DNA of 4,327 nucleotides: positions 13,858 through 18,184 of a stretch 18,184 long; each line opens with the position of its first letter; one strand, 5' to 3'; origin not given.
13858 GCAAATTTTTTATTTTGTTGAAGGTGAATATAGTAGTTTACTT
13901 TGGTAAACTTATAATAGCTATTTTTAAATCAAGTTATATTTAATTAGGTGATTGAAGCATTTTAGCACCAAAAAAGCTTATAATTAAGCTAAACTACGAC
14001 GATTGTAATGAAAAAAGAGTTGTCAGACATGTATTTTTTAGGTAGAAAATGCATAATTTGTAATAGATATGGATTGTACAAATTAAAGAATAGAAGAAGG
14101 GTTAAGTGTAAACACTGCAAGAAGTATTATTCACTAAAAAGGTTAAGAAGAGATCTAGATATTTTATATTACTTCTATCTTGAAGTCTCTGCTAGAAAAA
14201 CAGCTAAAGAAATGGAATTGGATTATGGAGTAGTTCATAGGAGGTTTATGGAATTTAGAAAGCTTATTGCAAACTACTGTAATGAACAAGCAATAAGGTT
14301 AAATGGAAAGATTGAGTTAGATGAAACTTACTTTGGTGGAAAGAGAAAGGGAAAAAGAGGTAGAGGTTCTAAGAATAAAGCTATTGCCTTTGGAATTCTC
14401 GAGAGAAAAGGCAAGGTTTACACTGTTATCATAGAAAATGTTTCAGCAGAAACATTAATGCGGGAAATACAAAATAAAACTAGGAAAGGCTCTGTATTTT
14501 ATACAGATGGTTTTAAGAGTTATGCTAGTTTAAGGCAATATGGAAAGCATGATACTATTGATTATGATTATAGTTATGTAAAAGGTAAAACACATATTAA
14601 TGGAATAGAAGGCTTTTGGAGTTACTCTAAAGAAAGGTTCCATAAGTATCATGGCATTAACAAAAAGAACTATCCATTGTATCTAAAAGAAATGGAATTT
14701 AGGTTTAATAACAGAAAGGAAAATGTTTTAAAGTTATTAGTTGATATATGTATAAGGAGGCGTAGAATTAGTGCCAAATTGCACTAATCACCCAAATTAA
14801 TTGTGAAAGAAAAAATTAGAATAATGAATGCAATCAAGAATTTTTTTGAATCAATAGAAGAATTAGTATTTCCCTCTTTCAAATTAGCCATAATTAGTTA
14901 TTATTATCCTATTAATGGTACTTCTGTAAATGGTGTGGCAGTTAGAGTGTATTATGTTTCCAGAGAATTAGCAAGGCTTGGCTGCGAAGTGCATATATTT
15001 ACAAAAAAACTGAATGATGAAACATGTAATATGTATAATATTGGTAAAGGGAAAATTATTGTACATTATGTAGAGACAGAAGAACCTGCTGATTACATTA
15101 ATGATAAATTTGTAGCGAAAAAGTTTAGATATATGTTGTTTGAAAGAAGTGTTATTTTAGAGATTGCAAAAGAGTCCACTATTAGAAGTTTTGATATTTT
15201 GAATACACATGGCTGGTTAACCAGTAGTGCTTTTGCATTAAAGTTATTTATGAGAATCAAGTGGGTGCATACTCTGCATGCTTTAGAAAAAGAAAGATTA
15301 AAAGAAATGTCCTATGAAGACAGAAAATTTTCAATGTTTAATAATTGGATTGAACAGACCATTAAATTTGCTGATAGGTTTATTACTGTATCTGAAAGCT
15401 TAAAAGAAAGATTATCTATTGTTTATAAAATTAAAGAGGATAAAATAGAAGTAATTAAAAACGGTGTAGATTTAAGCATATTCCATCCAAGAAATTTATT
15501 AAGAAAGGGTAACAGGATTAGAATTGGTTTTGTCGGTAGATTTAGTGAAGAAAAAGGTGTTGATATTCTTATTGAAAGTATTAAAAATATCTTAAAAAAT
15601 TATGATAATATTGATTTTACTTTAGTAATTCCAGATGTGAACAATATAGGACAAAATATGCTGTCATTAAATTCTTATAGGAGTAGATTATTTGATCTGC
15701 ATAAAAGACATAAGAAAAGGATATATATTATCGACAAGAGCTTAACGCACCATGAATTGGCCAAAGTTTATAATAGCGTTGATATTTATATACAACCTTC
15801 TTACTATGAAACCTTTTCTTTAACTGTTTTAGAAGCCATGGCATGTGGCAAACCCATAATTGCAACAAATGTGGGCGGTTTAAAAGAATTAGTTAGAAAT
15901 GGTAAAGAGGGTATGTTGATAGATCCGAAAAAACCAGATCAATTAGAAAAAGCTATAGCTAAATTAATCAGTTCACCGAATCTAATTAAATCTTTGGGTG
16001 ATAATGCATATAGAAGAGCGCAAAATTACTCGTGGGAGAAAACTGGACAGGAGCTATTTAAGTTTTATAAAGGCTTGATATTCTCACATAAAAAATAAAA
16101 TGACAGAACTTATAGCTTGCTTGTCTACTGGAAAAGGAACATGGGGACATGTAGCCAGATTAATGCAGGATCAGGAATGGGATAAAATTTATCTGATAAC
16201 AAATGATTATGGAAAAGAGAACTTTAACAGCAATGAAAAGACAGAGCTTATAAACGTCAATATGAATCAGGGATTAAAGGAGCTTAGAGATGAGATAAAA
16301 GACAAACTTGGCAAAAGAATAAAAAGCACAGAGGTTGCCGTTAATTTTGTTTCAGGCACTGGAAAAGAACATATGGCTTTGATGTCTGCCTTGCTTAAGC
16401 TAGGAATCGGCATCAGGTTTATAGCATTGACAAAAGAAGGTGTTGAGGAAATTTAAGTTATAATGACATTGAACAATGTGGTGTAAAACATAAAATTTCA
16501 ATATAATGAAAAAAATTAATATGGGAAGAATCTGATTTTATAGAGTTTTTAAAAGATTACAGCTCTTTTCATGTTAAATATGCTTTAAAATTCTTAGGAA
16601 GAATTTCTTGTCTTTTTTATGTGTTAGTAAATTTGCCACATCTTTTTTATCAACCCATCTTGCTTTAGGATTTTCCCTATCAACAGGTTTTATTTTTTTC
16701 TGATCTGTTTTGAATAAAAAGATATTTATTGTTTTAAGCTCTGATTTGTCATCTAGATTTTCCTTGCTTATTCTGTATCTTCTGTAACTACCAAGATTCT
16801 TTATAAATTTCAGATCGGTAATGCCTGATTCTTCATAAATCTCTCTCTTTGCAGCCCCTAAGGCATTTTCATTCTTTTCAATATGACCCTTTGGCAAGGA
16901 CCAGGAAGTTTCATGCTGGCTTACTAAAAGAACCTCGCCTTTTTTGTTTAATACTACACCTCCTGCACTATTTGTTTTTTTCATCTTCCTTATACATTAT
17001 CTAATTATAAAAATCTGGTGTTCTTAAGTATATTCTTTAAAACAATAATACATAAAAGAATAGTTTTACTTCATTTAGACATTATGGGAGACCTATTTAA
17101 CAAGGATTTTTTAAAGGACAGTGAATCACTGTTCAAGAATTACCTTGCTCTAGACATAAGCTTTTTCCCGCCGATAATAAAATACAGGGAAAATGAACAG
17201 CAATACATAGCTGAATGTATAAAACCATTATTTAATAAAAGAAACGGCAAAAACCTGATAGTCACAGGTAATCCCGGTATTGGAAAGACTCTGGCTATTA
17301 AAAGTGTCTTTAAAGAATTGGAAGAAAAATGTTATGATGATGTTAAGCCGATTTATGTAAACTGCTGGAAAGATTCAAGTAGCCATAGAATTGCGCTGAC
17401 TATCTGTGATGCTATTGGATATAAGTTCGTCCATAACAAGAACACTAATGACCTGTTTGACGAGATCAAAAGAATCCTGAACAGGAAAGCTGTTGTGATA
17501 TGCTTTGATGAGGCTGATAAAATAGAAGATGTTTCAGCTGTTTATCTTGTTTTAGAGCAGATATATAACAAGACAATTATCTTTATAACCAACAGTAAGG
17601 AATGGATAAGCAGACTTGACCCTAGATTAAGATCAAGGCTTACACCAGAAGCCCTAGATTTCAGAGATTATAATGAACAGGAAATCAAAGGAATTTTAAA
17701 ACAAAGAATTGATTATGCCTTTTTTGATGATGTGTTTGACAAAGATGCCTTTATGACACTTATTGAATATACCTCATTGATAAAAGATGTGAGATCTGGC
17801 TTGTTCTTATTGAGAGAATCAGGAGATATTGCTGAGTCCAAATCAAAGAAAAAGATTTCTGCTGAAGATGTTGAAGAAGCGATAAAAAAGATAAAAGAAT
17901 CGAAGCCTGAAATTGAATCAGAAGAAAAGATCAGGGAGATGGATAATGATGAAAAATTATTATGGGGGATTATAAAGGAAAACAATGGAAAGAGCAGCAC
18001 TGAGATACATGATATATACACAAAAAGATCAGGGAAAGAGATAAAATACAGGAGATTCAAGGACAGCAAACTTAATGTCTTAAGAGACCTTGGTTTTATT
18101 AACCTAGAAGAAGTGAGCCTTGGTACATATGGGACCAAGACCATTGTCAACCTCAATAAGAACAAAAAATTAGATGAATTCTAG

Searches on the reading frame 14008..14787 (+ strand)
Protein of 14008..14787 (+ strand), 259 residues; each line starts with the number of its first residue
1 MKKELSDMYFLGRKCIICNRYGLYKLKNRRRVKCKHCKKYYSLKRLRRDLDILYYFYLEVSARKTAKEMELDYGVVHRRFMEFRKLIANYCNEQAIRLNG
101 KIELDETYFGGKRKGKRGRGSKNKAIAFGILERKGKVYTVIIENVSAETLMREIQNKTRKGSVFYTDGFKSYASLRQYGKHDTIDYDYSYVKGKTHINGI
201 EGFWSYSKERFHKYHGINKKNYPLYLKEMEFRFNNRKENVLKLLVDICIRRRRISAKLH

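Call 12: search_protein_families(library=pfam, proteins=[window:14008-14787:+], max_evalue=0.01)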
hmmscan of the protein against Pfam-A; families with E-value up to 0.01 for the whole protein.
window:14008-14787:+ (259 aa): 1 family
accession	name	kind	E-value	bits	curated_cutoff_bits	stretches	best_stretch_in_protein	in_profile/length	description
PF12762.13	DDE_Tnp_IS1595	-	1.9e-28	99.8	27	1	97-234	1-153/153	ISXO2-like transposase domain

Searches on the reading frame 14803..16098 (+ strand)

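Call 12: search_protein_families(library=pfam, proteins=[window:14803-16098:+], max_evalue=0.01)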
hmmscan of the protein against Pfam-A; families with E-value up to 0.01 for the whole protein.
window:14803-16098:+ (431 aa): 8 families
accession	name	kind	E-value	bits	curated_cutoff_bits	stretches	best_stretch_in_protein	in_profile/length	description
PF00534.26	Glycos_transf_1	-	1.4e-36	126.1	26.4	1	230-405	7-172/172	Glycosyl transferases group 1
PF13692.12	Glyco_trans_1_4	-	5.4e-31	108.2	27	1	240-390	3-141/142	Glycosyl transferases group 1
PF13439.12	Glyco_transf_4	-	1.2e-27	97.5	28.5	1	42-225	1-169/170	Glycosyltransferase Family 4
PF20706.3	GT4-conflict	-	4.1e-13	49.5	26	1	144-415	99-382/385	Family 4 Glycosyltransferase in conflict systems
PF08323.17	Glyco_transf_5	-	9.7e-12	45.5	22.7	1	37-202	12-222/239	Starch synthase catalytic domain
PF13579.12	Glyco_trans_4_4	-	5e-11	43.6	29.7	1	43-221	1-158/158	Glycosyl transferase 4-like domain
PF13524.12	Glyco_trans_1_2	-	6.2e-11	42.9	25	1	312-418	33-142/144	Glycosyl transferase-like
PF22165.2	SSO1393-like_WHD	-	0.002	18.8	26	0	181-223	2-44/59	SSO1393-like, winged-helix domain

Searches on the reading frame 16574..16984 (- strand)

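Call 12: search_protein_families(library=pfam, proteins=[window:16574-16984:-], max_evalue=0.01)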
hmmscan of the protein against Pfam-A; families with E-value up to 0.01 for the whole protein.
window:16574-16984:- (136 aa): 1 family
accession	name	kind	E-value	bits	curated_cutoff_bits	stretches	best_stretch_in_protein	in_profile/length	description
PF00293.34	NUDIX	-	1.5e-20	74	21.1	1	4-129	3-131/134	NUDIX domain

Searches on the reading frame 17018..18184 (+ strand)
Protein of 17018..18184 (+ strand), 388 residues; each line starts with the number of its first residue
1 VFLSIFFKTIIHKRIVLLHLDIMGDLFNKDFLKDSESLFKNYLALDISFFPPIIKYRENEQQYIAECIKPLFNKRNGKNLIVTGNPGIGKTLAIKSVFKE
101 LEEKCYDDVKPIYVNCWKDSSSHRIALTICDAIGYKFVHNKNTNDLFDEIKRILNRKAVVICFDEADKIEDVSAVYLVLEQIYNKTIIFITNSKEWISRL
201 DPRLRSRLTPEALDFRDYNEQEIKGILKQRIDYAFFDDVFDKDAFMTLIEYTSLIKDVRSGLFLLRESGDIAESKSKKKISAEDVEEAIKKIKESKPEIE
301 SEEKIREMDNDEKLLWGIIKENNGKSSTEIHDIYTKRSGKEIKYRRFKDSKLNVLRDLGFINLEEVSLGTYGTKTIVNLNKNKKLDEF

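Call 12: search_protein_families(library=pfam, proteins=[window:17018-18184:+], max_evalue=0.01)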
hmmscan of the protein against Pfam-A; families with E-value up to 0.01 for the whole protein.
window:17018-18184:+ (388 aa): 18 families
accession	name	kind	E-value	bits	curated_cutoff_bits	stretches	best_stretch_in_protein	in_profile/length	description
PF13401.12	AAA_22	-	1.6e-13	51.6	27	1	76-174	4-101/130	AAA domain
PF00931.28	NB-ARC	-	1.1e-10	41.7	23.5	1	62-194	3-137/248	NB-ARC domain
PF22703.2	Cdc6_lid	-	8.6e-10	38.8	27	1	226-289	3-67/68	Cdc6 AAA+ ATPase-type lid domain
PF00004.35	AAA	-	4.9e-09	37.2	21.2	1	81-209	2-124/131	ATPase family associated with various cellular activities (AAA)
PF13191.12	AAA_16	-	6.6e-08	33.7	32.6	1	56-173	4-148/167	AAA ATPase domain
PF20720.3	nSTAND3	-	1.4e-05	25.3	27.2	1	78-159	18-104/155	Novel STAND NTPase 3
PF13173.12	AAA_14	-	1.7e-05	25.2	27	1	78-197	3-102/129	AAA domain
PF13245.12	AAA_19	-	3.7e-05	24.3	25.1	1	75-190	9-123/134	AAA domain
PF05729.18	NACHT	-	0.00011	22.6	26.7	1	80-174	3-98/167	NACHT domain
PF24883.2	NPHP3_N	-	0.00012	22.8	24.8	1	75-142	20-84/164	Nephrocystin 3, N-terminal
PF01695.23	IstB_IS21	-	0.00022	21.2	24.1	0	123-162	152-191/238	IstB-like ATP binding protein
PF05621.17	TniB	-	0.00061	19.7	22.4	1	76-171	34-133/189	Bacterial TniB protein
PF25199.1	nSTAND_NTPase5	-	0.00072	19.8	34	0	73-199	37-140/145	Novel STAND NTPase 5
PF03266.21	NTPase_1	-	0.00076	19.8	23.9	1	79-130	1-50/168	NTPase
PF20436.4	LonB_AAA-LID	-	0.00096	19.6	22.4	0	264-291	34-61/65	Archaeal LonB, AAA+ ATPase LID domain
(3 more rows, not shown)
